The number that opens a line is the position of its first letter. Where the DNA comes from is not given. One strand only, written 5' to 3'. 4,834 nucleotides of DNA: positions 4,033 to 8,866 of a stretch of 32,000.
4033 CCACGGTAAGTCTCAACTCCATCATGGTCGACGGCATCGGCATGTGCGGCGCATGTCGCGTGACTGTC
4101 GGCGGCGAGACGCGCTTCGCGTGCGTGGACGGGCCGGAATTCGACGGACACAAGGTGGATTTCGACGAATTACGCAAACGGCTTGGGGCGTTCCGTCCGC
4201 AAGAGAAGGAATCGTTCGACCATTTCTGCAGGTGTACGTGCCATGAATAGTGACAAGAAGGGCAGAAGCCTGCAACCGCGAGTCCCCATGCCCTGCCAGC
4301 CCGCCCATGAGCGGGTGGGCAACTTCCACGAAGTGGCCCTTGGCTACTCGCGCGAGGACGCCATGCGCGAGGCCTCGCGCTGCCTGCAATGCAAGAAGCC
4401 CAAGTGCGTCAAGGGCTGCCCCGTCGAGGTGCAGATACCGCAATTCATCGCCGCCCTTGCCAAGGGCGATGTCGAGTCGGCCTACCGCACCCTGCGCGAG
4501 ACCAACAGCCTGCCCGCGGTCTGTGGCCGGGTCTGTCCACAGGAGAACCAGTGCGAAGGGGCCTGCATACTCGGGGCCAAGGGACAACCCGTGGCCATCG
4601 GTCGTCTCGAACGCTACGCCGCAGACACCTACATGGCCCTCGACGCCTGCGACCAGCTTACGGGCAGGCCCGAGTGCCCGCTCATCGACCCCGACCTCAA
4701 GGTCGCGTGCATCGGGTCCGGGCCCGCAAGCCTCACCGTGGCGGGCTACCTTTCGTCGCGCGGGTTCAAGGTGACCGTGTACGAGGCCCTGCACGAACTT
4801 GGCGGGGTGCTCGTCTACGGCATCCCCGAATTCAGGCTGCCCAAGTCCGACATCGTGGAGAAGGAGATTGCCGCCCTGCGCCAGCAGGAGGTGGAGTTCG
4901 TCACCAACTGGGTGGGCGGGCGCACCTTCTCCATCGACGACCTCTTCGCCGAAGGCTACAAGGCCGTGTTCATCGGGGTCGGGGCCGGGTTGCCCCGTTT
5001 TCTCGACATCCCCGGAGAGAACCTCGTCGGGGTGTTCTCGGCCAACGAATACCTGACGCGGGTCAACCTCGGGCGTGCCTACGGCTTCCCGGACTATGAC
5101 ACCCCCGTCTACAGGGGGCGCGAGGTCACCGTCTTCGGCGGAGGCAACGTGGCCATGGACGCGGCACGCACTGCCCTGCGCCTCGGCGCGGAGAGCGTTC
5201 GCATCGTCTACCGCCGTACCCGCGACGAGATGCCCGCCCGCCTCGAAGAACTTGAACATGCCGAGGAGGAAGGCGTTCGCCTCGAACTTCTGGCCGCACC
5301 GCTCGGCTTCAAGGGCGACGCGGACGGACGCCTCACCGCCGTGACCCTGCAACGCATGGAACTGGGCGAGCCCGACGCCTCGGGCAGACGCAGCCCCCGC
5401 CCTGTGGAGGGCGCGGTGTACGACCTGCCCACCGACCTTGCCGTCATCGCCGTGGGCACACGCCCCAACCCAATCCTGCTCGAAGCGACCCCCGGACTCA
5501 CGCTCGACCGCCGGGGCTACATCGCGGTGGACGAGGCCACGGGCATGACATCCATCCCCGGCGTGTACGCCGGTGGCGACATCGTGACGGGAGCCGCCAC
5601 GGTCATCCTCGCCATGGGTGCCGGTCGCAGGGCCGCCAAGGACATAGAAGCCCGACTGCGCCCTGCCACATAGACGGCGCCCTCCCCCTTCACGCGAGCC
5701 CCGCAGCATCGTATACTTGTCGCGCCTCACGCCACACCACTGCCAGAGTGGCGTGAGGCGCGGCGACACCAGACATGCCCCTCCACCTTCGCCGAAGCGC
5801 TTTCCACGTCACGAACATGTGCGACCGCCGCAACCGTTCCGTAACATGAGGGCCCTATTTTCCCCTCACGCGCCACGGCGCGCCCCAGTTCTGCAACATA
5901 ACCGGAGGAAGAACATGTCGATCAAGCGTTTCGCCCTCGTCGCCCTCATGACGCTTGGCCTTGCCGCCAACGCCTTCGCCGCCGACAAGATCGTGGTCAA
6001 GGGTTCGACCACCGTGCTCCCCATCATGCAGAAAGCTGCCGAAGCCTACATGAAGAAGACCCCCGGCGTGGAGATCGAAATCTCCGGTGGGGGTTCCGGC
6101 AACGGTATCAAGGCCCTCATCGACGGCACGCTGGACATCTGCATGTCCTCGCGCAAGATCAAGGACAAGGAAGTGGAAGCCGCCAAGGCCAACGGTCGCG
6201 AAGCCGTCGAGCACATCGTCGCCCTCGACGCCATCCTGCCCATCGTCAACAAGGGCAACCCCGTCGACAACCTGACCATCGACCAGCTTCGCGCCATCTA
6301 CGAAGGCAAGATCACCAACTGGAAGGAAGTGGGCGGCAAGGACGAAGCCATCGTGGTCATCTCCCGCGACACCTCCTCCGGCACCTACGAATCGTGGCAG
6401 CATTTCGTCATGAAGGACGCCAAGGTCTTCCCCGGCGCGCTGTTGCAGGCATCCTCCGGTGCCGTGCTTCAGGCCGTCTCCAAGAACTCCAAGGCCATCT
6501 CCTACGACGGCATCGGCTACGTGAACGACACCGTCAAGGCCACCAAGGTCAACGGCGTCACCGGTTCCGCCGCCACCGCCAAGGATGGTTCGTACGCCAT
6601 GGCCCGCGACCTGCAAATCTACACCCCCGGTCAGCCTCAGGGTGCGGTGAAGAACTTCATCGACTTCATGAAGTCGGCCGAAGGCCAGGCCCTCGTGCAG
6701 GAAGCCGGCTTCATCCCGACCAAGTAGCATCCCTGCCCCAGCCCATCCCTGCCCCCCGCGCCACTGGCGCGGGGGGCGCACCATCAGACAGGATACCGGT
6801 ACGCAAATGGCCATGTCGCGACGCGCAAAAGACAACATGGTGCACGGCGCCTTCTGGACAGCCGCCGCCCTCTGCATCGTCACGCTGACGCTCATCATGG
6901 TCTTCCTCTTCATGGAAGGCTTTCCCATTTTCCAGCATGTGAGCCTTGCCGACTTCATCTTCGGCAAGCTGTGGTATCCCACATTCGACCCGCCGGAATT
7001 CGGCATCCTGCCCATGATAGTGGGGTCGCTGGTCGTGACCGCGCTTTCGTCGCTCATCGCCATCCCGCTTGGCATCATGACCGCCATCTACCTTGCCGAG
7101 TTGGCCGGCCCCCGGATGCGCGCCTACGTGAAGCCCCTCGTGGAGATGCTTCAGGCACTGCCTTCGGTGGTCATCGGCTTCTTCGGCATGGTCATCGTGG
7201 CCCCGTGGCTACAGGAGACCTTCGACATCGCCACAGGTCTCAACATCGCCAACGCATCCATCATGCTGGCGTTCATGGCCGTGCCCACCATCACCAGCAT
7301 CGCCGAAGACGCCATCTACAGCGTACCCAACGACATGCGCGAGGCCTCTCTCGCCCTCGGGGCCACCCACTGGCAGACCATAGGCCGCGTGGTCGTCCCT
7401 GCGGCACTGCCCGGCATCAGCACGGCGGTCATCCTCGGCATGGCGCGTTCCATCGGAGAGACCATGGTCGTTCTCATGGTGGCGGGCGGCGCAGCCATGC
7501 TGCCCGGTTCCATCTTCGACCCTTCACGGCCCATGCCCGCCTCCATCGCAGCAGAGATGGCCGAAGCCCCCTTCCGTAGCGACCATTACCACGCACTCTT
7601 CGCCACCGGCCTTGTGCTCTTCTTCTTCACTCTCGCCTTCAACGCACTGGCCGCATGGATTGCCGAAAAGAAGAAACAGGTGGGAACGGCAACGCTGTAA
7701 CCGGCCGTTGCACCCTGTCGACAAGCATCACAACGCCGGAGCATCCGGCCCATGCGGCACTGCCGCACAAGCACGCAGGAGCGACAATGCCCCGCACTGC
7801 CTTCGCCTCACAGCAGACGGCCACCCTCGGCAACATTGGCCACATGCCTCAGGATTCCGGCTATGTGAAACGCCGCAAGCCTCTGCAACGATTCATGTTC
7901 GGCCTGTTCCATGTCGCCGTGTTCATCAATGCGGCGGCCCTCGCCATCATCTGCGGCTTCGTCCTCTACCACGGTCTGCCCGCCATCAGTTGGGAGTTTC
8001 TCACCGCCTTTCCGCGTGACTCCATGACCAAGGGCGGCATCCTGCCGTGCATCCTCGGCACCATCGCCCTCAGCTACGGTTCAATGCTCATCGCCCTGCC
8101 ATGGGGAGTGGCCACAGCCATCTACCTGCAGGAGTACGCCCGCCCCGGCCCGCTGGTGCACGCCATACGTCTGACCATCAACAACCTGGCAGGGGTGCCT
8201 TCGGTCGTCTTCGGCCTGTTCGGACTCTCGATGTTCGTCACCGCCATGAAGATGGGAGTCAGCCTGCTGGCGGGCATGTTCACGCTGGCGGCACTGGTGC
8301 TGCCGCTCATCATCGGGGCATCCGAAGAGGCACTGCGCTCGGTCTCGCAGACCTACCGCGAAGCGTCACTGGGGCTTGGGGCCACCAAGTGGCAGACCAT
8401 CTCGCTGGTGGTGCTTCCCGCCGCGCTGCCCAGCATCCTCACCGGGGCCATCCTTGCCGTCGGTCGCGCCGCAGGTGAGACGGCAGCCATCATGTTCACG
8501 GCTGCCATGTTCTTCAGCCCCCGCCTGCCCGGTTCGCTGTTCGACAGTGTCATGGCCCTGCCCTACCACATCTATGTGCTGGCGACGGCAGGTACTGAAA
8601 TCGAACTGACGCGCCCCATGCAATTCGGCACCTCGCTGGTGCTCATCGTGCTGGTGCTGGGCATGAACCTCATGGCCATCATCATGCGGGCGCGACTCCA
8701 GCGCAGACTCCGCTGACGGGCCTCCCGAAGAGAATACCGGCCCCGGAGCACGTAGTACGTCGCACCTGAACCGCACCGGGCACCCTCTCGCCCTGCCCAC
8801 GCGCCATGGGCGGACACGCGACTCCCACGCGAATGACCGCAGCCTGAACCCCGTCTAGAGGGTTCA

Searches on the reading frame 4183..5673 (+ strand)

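Call 90: search_protein_families(library=ncbifam, proteins=[window:4183-5673:+], max_evalue=0.001)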
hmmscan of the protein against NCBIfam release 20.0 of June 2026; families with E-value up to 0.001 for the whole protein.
window:4183-5673:+ (496 aa): 45 families (the best 25 are shown)
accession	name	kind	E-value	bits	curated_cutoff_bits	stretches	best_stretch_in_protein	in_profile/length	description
NF009414.0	PRK12778.1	equivalog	1.9e-194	648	1103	1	20-493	283-750/752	bifunctional dihydroorotate dehydrogenase B NAD binding subunit/NADPH-dependent glutamate synthase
TIGR01316.1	gltA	equivalog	1.6e-163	544.7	471.75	1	40-490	1-447/449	NADPH-dependent glutamate synthase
NF009413.0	PRK12775.1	equivalog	1.8e-156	522.7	1895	1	25-493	290-755/1006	putative trifunctional 2-polyprenylphenol hydroxylase/glutamate synthase subunit beta/ferritin domain-containing protein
NF009415.0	PRK12779.1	equivalog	9e-129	430.9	1519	1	72-490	207-624/944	putative bifunctional glutamate synthase subunit beta/2-polyprenylphenol hydroxylase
NF009454.0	PRK12814.1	equivalog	1.6e-110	370.5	916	2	74-492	103-500/657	putative NADPH-dependent glutamate synthase small subunit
NF009410.0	PRK12771.1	subfamily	4.3e-108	362.3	516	2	72-493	47-446/566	NAD(P)-binding protein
TIGR01318.1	gltD_gamma_fam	subfamily_domain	6.1e-106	354.8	482.95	1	37-489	12-462/467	glutamate synthase, small subunit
NF009408.0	PRK12769.1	equivalog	7.8e-97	325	1003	1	9-490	169-649/659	formate-dependent uric acid utilization protein AegA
NF009451.0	PRK12809.1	equivalog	4.3e-91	306.1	1154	1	33-488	176-630/639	formate-dependent uric acid utilization protein YgfT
NF010590.0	PRK13984.1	equivalog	8.3e-83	278.5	946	1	32-493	157-607/611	putative oxidoreductase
TIGR03315.1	Se_ygfK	equivalog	6.4e-80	268.8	835.3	1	68-491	440-838/1012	putative selenate reductase subunit YgfK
NF009409.0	PRK12770.1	subfamily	3.9e-72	243.3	343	1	171-492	18-350/360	putative glutamate synthase subunit beta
TIGR01317.1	GOGAT_sm_gam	subfamily_domain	1.9e-71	241.4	447.7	1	32-490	10-476/485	glutamate synthase small subunit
NF045663.1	diclust_near_Sec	equivalog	1.9e-38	132.1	530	2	72-268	17-199/759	pyridine nucleotide-disulfide oxidoreductase/dicluster-binding protein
TIGR01292.1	TRX_reduct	equivalog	4.9e-20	71.5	343.45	1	306-490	135-298/300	thioredoxin-disulfide reductase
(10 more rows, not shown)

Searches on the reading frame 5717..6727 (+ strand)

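Call 90: search_protein_families(library=ncbifam, proteins=[window:5717-6727:+], max_evalue=0.001)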
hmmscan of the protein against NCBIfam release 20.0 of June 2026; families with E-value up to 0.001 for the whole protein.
window:5717-6727:+ (336 aa): 7 families
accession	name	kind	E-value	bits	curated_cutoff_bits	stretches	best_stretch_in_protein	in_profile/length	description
TIGR02136.1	ptsS_2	subfamily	2.3e-82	276.5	206.6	1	88-335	37-295/295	phosphate ABC transporter substrate-binding protein PstS family protein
TIGR00975.1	3a0107s03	equivalog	7.9e-16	58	205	1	95-238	4-157/315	phosphate ABC transporter substrate-binding protein PstS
TIGR04505.1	PtsS_plasma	equivalog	2.2e-11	43.8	175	1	64-203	3-118/334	phosphate ABC transporter substrate-binding protein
NF008171.0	PRK10918.1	equivalog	4.4e-09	35.8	339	1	74-204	10-138/346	phosphate ABC transporter substrate-binding protein PstS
NF007958.0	PRK10677.1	equivalog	0.0001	21.4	253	1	68-334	4-255/256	molybdate ABC transporter substrate-binding protein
TIGR03339.1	phn_lysR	subfamily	0.00049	19.4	341.1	0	92-156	91-151/279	aminoethylphosphonate catabolism associated LysR family transcriptional regulator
NF045775.1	acetoin_reg_AlsR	exception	0.00054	19.5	430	0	101-177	103-176/290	acetoin biosynthesis transcriptional regulator AlsR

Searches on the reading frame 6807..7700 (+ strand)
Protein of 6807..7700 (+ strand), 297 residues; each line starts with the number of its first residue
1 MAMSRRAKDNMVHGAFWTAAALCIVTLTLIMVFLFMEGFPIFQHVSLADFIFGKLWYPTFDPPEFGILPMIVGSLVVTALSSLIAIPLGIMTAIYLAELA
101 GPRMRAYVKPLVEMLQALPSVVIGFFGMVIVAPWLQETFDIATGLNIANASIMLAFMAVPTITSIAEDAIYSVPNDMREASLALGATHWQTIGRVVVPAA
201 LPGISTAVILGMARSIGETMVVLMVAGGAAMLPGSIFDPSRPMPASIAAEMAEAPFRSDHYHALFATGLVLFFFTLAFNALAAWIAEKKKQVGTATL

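Call 38: search_protein_families(library=pfam, proteins=[window:6807-7700:+], max_evalue=0.001)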
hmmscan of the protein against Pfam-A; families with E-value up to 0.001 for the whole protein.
window:6807-7700:+ (297 aa): 1 family
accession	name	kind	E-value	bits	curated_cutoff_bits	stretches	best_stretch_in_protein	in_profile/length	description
PF00528.27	BPD_transp_1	-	2.4e-23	83.3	26.4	1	86-288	2-181/184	Binding-protein-dependent transport system inner membrane component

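Call 90: search_protein_families(library=ncbifam, proteins=[window:6807-7700:+], max_evalue=0.001)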
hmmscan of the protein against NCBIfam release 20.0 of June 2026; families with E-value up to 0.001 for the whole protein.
window:6807-7700:+ (297 aa): 25 families
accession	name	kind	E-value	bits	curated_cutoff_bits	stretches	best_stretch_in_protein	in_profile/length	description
TIGR02138.1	phosphate_pstC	equivalog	1.6e-85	286.7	196.45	1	11-289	3-295/296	phosphate ABC transporter permease subunit PstC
TIGR00974.1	3a0107s02c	equivalog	6.1e-56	189.6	193.45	1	12-290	4-271/272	phosphate ABC transporter permease PstA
NF008435.0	PRK11275.1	equivalog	1.2e-34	119.9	502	2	142-284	165-307/319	phosphate ABC transporter permease PstC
NF008430.0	PRK11268.1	equivalog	4.2e-26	91.7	439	1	5-290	23-294/295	phosphate ABC transporter permease PstA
TIGR02141.1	modB_ABC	equivalog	3.7e-18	65.9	182.6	1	74-230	3-163/208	molybdate ABC transporter permease subunit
TIGR01581.1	Mo_ABC_porter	hypoth_equivalog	2.8e-15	56.4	210.3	1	72-231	24-187/225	ABC transporter permease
NF006939.0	PRK09421.1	equivalog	6.4e-15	55.2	262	1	70-219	11-165/230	molybdate ABC transporter permease subunit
NF038017.1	ABC_perm1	subfamily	3.9e-12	46.5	100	1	74-228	5-152/184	ABC transporter permease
TIGR03255.1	PhnV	equivalog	1.2e-11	44.8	358.7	1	19-237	19-232/270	2-aminoethylphosphonate ABC transport system, membrane component PhnV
TIGR02139.1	permease_CysT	equivalog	5.2e-11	42.6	246.1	1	48-229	32-214/265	sulfate ABC transporter permease subunit CysT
TIGR00969.1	3a0106s02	subfamily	1.5e-10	41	240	1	72-228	60-224/272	sulfate ABC transporter permease subunit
NF008208.0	PRK10971.1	equivalog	2.1e-09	37.3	415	1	74-230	63-223/277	sulfate/thiosulfate ABC transporter permease CysT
NF040839.1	tungstate_WtpB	equivalog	2.1e-08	34.1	340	1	30-226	11-204/251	tungstate ABC transporter permease WtpB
NF011687.0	PRK15107.1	equivalog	3.9e-08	33.4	318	1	68-204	13-154/224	glutamate/aspartate ABC transporter permease GltK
NF008049.0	PRK10782.1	subfamily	8.2e-08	32.2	212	1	72-220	18-162/217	methionine ABC transporter permease MetI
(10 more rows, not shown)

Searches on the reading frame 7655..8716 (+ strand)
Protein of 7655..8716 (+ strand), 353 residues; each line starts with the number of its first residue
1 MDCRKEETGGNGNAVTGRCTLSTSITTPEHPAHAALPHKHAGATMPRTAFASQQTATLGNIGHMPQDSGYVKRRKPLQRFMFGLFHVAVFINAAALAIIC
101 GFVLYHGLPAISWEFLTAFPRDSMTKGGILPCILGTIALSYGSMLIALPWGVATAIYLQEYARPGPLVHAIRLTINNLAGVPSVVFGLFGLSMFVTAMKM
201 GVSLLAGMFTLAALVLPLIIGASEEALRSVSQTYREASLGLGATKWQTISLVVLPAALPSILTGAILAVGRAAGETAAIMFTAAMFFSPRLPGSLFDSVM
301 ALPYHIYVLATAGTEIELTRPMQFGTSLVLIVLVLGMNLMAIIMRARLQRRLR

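Call 38: search_protein_families(library=pfam, proteins=[window:7655-8716:+], max_evalue=0.001)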
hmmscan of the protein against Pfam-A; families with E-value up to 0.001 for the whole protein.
window:7655-8716:+ (353 aa): 1 family
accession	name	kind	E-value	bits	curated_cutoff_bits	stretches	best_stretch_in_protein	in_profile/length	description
PF00528.27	BPD_transp_1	-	2.2e-16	60.6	26.4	1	150-353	4-183/184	Binding-protein-dependent transport system inner membrane component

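Call 90: search_protein_families(library=ncbifam, proteins=[window:7655-8716:+], max_evalue=0.001)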
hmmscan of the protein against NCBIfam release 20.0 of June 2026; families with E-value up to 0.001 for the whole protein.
window:7655-8716:+ (353 aa): 27 families (the best 25 are shown)
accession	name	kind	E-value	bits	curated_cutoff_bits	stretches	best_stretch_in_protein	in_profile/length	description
TIGR00974.1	3a0107s02c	equivalog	1e-83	280.6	193.45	1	79-349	2-271/272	phosphate ABC transporter permease PstA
TIGR02138.1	phosphate_pstC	equivalog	4.1e-46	157.3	196.45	1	80-347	3-294/296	phosphate ABC transporter permease subunit PstC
NF008430.0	PRK11268.1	equivalog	4.7e-34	117.8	439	1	79-346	28-291/295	phosphate ABC transporter permease PstA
NF008435.0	PRK11275.1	equivalog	2.1e-15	56.6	502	2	197-332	163-298/319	phosphate ABC transporter permease PstC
TIGR02139.1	permease_CysT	equivalog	1.3e-11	44.6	246.1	1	192-284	120-212/265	sulfate ABC transporter permease subunit CysT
NF008208.0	PRK10971.1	equivalog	2.5e-10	40.3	415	1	185-284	121-220/277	sulfate/thiosulfate ABC transporter permease CysT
NF038017.1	ABC_perm1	subfamily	8.2e-10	39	100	1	138-281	3-148/184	ABC transporter permease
TIGR01097.1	PhnE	equivalog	1.3e-09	37.9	216.7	1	78-267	6-190/252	phosphonate ABC transporter, permease protein PhnE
TIGR02141.1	modB_ABC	equivalog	1.5e-09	37.8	182.6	1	137-311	4-178/208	molybdate ABC transporter permease subunit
TIGR00969.1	3a0106s02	subfamily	7e-09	35.5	240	1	200-284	144-223/272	sulfate ABC transporter permease subunit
TIGR01581.1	Mo_ABC_porter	hypoth_equivalog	2.1e-08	33.9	210.3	1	139-285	29-184/225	ABC transporter permease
NF006939.0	PRK09421.1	equivalog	8e-08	32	262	1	138-340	17-221/230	molybdate ABC transporter permease subunit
NF040733.1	ABC_perm_U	equivalog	1.1e-07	31.7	295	1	209-271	125-187/251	ABC transporter permease subunit SaoP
NF040839.1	tungstate_WtpB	equivalog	3.2e-07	30.2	340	1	128-283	41-204/251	tungstate ABC transporter permease WtpB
TIGR03255.1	PhnV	equivalog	1.6e-06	28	358.7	1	134-281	69-218/270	2-aminoethylphosphonate ABC transport system, membrane component PhnV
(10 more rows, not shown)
